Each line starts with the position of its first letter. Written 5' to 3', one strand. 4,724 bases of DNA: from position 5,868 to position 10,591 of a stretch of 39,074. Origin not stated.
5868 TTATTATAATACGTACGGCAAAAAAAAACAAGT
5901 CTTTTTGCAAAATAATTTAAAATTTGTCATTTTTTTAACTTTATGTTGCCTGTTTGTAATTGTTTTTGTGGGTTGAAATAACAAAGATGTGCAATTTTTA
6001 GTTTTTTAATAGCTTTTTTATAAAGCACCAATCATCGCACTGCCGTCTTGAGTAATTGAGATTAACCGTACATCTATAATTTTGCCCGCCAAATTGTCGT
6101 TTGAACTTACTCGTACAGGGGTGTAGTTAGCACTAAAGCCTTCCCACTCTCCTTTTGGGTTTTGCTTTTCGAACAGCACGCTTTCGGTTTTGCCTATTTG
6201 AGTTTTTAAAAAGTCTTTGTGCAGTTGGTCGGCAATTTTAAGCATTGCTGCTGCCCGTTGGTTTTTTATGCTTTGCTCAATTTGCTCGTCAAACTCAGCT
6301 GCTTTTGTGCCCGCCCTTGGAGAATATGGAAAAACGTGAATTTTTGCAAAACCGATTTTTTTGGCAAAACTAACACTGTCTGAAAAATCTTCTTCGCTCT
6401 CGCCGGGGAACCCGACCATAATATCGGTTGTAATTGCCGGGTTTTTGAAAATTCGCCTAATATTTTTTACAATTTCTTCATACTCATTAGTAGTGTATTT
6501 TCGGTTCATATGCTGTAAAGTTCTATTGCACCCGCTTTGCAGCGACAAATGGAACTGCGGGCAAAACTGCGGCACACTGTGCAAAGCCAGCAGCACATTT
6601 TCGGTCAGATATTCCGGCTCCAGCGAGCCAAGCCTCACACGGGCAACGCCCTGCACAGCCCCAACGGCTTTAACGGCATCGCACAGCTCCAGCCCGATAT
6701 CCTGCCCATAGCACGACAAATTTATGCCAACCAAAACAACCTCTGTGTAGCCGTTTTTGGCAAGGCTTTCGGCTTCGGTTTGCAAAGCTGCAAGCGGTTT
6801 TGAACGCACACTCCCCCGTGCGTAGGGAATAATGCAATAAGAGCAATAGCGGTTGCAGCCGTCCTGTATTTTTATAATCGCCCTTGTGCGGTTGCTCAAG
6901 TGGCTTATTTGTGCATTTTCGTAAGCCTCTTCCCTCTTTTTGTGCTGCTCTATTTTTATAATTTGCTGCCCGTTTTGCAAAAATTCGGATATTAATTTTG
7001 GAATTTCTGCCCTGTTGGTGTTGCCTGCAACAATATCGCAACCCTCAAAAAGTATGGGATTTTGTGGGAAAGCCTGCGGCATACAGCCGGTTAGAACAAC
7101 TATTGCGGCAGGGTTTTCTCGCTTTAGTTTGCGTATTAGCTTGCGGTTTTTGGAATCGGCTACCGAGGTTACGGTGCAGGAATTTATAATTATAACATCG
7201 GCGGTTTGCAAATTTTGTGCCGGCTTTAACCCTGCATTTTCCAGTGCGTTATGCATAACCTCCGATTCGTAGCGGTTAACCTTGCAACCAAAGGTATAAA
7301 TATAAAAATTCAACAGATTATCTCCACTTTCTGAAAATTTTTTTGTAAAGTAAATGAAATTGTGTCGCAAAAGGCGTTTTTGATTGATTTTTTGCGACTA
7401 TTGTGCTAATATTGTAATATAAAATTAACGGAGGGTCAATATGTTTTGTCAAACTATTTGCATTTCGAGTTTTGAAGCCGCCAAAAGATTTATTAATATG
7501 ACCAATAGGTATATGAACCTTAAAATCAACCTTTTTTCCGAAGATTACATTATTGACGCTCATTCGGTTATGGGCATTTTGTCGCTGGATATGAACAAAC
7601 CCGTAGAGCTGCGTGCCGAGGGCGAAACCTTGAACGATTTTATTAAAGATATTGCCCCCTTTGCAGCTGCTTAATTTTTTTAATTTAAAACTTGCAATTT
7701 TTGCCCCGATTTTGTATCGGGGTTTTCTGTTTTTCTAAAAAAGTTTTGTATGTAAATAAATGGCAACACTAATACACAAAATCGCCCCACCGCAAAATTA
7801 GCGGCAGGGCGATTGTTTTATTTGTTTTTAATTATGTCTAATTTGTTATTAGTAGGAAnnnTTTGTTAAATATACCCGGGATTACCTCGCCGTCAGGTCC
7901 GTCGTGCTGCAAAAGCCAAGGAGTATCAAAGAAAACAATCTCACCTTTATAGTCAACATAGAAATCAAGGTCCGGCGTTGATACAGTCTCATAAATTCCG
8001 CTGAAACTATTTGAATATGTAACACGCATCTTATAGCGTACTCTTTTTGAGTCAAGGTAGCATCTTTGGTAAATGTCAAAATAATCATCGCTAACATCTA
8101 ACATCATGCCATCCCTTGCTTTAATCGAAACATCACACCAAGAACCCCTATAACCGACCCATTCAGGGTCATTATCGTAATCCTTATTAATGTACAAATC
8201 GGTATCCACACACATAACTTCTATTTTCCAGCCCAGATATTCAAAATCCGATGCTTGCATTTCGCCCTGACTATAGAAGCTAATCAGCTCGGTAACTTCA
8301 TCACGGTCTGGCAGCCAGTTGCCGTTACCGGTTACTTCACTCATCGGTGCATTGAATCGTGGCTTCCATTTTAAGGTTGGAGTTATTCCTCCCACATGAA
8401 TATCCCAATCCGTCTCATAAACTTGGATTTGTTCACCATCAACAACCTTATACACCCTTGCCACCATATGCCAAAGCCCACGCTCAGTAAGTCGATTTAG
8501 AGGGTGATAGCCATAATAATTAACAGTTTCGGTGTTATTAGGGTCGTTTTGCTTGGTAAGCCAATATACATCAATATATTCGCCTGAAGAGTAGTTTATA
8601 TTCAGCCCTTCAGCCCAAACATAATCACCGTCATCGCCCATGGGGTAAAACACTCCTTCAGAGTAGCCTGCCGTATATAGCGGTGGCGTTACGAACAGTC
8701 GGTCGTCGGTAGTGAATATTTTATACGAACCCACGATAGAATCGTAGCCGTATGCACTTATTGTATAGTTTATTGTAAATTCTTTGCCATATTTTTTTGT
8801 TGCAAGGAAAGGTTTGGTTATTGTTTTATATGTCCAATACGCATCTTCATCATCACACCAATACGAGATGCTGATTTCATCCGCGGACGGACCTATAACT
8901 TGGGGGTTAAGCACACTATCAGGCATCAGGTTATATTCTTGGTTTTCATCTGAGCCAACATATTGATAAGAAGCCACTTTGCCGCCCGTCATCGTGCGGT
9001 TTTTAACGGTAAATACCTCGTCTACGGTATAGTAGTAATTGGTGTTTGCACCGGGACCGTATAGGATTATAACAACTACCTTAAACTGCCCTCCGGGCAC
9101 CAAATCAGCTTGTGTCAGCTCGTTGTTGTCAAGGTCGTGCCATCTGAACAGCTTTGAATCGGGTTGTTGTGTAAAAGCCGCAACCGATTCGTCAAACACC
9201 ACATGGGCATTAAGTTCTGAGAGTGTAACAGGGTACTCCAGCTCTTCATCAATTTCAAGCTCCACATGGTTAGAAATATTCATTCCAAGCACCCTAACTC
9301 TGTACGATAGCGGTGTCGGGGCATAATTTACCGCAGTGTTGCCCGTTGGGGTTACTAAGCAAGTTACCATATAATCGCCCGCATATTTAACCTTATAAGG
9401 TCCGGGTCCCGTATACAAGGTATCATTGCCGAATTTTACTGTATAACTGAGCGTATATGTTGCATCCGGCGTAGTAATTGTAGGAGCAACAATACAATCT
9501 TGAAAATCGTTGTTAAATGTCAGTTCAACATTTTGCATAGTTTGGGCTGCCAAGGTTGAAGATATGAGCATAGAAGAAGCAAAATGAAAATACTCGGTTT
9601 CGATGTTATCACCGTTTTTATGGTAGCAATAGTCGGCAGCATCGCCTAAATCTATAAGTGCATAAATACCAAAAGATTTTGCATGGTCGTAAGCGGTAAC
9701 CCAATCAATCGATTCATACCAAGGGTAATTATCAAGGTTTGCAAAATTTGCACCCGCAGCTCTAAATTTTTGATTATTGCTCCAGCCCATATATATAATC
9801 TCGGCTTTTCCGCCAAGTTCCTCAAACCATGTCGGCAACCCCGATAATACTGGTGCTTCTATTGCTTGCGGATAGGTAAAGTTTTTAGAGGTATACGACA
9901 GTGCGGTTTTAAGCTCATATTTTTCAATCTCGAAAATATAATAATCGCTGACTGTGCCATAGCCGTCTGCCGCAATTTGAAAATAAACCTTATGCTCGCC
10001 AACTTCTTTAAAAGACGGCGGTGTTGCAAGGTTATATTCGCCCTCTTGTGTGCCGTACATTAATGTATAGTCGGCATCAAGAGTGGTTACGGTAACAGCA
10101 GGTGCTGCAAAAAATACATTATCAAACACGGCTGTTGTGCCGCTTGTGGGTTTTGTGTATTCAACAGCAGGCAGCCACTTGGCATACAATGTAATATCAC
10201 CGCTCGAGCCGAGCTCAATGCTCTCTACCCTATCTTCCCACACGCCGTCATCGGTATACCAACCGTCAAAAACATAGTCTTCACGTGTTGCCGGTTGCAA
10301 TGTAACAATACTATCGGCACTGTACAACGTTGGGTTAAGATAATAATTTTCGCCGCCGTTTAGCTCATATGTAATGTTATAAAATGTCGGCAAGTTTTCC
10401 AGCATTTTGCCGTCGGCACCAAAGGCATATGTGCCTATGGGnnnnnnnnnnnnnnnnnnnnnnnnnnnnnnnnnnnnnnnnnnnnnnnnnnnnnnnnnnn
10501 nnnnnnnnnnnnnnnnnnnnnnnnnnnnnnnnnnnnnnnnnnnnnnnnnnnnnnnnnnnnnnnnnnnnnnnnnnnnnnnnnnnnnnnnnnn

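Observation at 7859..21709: Compact three-gene, wall-tethered amylosome-like starch-degradation locus inserted between housekeeping operons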

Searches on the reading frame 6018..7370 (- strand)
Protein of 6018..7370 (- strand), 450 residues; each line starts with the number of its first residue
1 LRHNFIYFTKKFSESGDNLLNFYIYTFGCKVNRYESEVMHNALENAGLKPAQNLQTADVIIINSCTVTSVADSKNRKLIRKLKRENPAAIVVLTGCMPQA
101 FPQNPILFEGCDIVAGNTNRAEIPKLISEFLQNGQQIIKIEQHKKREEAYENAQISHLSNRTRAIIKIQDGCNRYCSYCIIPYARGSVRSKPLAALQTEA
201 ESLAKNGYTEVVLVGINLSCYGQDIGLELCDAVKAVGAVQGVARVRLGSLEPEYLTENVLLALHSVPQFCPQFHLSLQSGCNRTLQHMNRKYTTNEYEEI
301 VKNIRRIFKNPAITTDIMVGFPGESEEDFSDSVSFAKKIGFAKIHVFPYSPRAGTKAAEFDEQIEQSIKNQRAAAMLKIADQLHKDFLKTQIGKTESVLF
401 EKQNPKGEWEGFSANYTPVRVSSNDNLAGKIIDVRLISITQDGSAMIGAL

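Call 14: search_protein_families(library=ncbifam, proteins=[window:6018-7370:-], max_evalue=0.00001)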
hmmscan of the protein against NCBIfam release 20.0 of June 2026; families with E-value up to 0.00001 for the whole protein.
window:6018-7370:- (450 aa): 14 families
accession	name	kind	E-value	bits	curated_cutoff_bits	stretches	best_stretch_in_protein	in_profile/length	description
TIGR01579.1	MiaB-like-C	equivalog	3.7e-132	441.5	357.05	1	24-435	1-415/416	tRNA (N(6)-L-threonylcarbamoyladenosine(37)-C(2))-methylthiotransferase MtaB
TIGR00089.1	TIGR00089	subfamily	6.7e-125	417.2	251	1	22-441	2-424/429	MiaB/RimO family radical SAM methylthiotransferase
TIGR01574.1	miaB-methiolase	equivalog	3.5e-90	303.1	355.3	1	22-438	2-426/437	tRNA (N6-isopentenyl adenosine(37)-C2)-methylthiotransferase MiaB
TIGR01578.1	MiaB-like-B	hypoth_equivalog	1.7e-80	270.9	314.7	1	22-439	2-411/421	tRNA (N(6)-L-threonylcarbamoyladenosine(37)-C(2))-methylthiotransferase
TIGR01125.1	TIGR01125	equivalog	7.7e-70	236.1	356.95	1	24-408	4-385/432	30S ribosomal protein S12 methylthiotransferase RimO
NF010916.0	PRK14336.1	equivalog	2.4e-69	234.1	606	2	159-438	121-402/418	tRNA (N6-isopentenyl adenosine(37)-C2)-methylthiotransferase MiaB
TIGR04013.1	B12_SAM_MJ_1487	hypoth_equivalog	2.4e-23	82.6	251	1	52-366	39-363/382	TIGR04013 family B12-binding domain/radical SAM domain-containing protein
TIGR04014.1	B12_SAM_MJ_0865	equivalog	2.6e-16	59.4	360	1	55-359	37-356/434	methyl-coenzyme M reductase glutamine C-methyltransferase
TIGR04479.1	bcpD_PhpK_rSAM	subfamily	3.7e-09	35.5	600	1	270-338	342-408/504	PhpK family radical SAM P-methyltransferase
TIGR03960.1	rSAM_fuse_unch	hypoth_equivalog_domain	8.1e-09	34.5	462.3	1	161-339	251-424/605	TIGR03960 family B12-binding radical SAM protein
TIGR04072.2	rSAM_ladder_B12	equivalog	2e-08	33.3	360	1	13-349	29-357/443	lipid biosynthesis B12-binding/radical SAM protein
TIGR03471.1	HpnJ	equivalog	2.1e-06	26.9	577.6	0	277-359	305-385/472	hopanoid biosynthesis associated radical SAM protein HpnJ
TIGR01212.1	TIGR01212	equivalog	2.5e-06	26.8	180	1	273-359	141-225/302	tRNA modification radical SAM protein MnmL/YtqA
TIGR03994.1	rSAM_HemZ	equivalog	5.2e-06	25.8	321.4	0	278-385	206-311/401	coproporphyrinogen dehydrogenase HemZ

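Call 30: find_related_loci(query=window:6018-7370:-, collection=genome_contigs, flank=10000)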
Query window:6018-7370:- (450 aa) in genome_contigs; peptide patterns used: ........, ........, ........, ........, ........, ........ (x = any residue, [..] = any of these).
599 stretches matched a pattern (row limit reached: there are more); 591 encode a relative of the query (tblastn E <= 1e-3); the best 80 are kept; 80 distinct loci.
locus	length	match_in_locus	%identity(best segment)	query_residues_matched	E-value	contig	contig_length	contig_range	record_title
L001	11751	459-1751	55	5-442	6e-158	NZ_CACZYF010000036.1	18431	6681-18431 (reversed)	MAG: uncultured Ruminococcus sp. isolate RUG13059, whole genome shotgun sequence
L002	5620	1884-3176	53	5-442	1e-157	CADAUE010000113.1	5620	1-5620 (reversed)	MAG: uncultured Ruminococcus sp. isolate RUG13630 genome assembly, contig: RUG13630_asm_113, whole genome shotgun sequen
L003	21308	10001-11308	51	6-443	1e-148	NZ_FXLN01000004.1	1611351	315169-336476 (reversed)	Clostridium merdae strain Marseille-P2953, whole genome shotgun sequence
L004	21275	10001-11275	50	24-450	1e-143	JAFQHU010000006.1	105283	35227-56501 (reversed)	MAG: Clostridia bacterium isolate RGIG1832 Goat_Cecum-5__c755, whole genome shotgun sequence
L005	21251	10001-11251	51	24-442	1e-142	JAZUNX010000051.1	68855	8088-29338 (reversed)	MAG: Acutalibacteraceae bacterium isolate T1900044879_TS20190345.MAGScoT_cleanbin_000017 SGB_3201_k141_1567377, whole ge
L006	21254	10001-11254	49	24-443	1e-135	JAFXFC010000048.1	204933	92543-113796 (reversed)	MAG: Clostridia bacterium isolate RGIG6358 Sheep_Rectum-4__c677993, whole genome shotgun sequence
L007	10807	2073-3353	47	20-442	4e-131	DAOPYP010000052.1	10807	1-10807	MAG TPA_asm: Oscillospiraceae bacterium isolate AMR_MDS_1311 NODE_7000_length_10807_cov_4.653646, whole genome shotgun s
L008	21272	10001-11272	46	16-442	6e-130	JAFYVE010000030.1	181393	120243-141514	MAG: Clostridia bacterium isolate RGIG7451 Water_buffalos_Colon-1__c581435, whole genome shotgun sequence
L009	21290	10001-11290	47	19-442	2e-129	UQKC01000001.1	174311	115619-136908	uncultured Ruminococcus sp. isolate UMGS363 genome assembly, contig: NODE_41_length_174311_cov_6.774361, whole genome sh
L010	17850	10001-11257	48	20-436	1e-129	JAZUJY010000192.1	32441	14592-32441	MAG: Oscillospiraceae bacterium isolate T1900045250_TH20190020.MAGScoT_cleanbin_000005 SGB_5758_k141_6239407, whole geno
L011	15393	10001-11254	47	24-443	2e-128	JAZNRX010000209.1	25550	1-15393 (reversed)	MAG: Acutalibacteraceae bacterium isolate T1900044812_TS20190278.MAGScoT_cleanbin_000022 SGB_2794_k141_377177, whole gen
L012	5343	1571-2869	47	20-433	1e-128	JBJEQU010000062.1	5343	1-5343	MAG: Porcipelethomonas sp. isolate PUUB14_bin.064 NODE_18031_length_5343_cov_6.649206, whole genome shotgun sequence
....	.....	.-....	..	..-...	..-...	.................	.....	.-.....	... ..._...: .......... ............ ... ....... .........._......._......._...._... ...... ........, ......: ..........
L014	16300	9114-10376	48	15-436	2e-126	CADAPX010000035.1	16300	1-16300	MAG: Ruminococcaceae bacterium isolate RUG13514 genome assembly, contig: RUG13514_asm_35, whole genome shotgun sequence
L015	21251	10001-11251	45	24-442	4e-125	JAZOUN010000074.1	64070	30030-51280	MAG: Acutalibacteraceae bacterium isolate T1900045532_YK20190226.MAGScoT_cleanbin_000043 SGB_7736_k141_1706054, whole ge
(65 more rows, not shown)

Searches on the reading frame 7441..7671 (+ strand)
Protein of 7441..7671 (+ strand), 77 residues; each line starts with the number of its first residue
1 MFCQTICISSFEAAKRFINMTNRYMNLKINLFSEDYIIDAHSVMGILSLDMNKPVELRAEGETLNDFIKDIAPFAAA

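Call 87: search_protein_families(library=pfam, proteins=[window:7441-7671:+], max_evalue=0.01)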
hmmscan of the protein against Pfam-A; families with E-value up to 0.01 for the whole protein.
seq(77 aa): 1 family
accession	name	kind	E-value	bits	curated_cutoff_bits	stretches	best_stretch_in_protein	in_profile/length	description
PF00381.24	PTS-HPr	-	6.8e-05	23.3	23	1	13-74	17-78/81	PTS HPr component phosphorylation site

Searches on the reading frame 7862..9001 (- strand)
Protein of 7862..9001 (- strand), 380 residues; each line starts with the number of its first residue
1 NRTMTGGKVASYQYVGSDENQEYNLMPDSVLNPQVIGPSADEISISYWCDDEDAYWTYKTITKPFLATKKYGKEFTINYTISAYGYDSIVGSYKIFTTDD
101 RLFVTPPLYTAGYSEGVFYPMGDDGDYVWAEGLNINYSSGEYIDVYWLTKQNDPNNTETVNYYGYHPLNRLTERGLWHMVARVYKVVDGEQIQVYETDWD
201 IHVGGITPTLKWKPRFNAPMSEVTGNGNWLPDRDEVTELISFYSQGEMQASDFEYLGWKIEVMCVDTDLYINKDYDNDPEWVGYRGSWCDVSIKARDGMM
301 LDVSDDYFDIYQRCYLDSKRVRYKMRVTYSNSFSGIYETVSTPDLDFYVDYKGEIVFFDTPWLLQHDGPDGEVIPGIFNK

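Call 25: search_protein_families(library=pfam, proteins=[window:7862-9001:-], max_evalue=10)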
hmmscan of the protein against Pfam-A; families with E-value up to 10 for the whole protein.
window:7862-9001:- (380 aa): 0 families

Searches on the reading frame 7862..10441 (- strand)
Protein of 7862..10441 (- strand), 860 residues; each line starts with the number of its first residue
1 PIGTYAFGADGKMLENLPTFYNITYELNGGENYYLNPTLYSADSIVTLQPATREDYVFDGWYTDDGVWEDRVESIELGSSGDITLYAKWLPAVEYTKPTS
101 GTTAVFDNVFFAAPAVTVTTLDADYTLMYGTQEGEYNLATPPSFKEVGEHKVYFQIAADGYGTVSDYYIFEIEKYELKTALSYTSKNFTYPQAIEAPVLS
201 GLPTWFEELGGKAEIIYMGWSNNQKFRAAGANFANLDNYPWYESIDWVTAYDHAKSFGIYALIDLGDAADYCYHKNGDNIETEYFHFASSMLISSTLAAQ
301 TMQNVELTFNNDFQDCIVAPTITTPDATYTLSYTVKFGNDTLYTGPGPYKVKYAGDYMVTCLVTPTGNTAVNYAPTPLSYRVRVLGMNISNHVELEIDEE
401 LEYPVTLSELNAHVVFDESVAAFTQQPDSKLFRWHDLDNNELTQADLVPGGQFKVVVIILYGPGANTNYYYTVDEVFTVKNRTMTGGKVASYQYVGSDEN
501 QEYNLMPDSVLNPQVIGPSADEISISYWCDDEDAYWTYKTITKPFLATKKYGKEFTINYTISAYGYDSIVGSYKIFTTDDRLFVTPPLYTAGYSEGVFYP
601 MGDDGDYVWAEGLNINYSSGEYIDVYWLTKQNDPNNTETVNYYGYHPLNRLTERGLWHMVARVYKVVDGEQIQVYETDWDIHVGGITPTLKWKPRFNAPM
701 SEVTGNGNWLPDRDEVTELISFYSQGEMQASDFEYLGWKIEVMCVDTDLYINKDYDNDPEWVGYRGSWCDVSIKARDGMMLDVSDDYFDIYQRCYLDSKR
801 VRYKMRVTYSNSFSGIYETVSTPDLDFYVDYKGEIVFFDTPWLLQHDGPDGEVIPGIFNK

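Call 34: find_homologous_proteins(query=window:7862-10441:-, max_evalue=0.001)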
Query window:7862-10441:- (860 aa): 101 proteins with E <= 0.001 among 8000 candidates.
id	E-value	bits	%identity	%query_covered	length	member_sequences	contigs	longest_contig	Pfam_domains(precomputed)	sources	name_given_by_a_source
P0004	0.0e+0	2019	100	100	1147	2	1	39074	PF09479.17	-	-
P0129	4.2e-80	289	43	9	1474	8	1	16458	PF09479.17,PF18998.7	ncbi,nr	ncbi:MAG: InlB B-repeat-containing protein [Fibrobacter sp.]|nr:InlB B-repeat-containing protein [Fi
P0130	1.9e-65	240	34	17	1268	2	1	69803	PF07532.18,PF09479.17,PF07745.20,PF18998.7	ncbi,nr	ncbi:MAG: hypothetical protein HDQ95_06565, partial [Roseburia sp.]|nr:hypothetical protein [Rosebur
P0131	1.6e-64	237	45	9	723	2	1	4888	PF09479.17,PF07004.18,PF18998.7,PF03781.23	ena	-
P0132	1.4e-61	227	40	12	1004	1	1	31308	PF09479.17,PF03781.23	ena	-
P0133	3.1e-57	213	43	8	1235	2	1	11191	PF09479.17,PF18998.7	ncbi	-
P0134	3.7e-57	213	44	9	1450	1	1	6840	PF09748.15,PF09479.17,PF06458.19,PF18998.7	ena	-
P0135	9.0e-54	202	53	9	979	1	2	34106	PF09479.17,PF13287.13,PF13290.14,PF18998.7,PF01841.26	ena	-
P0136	1.3e-51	194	42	8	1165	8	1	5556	PF09479.17,PF13306.13,PF18998.7,PF13855.13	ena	-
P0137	2.8e-49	187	46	9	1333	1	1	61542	PF12733.14,PF09479.17,PF19789.7,PF18998.7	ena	-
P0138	7.0e-49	185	41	9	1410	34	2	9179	PF09479.17,PF03781.23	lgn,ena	-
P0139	5.5e-48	182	45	9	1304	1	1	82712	PF09479.17,PF13306.13,PF18998.7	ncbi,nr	ncbi:MAG: InlB B-repeat-containing protein, partial [Clostridia bacterium]|nr:InlB B-repeat-containi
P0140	1.0e-46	178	45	9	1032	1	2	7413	PF09479.17,PF13306.13,PF18998.7,PF13855.13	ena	-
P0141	1.2e-46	178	45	9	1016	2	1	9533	PF09479.17,PF13306.13,PF18998.7,PF13855.13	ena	-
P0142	4.1e-46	176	49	8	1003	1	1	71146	PF09479.17,PF13306.13,PF18998.7,PF13855.13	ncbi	-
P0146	1.3e-42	165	32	16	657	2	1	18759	PF09479.17,PF18998.7,PF03781.23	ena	-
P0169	9.8e-27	112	30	19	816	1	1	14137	PF09479.17,PF18998.7,PF09136.17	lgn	-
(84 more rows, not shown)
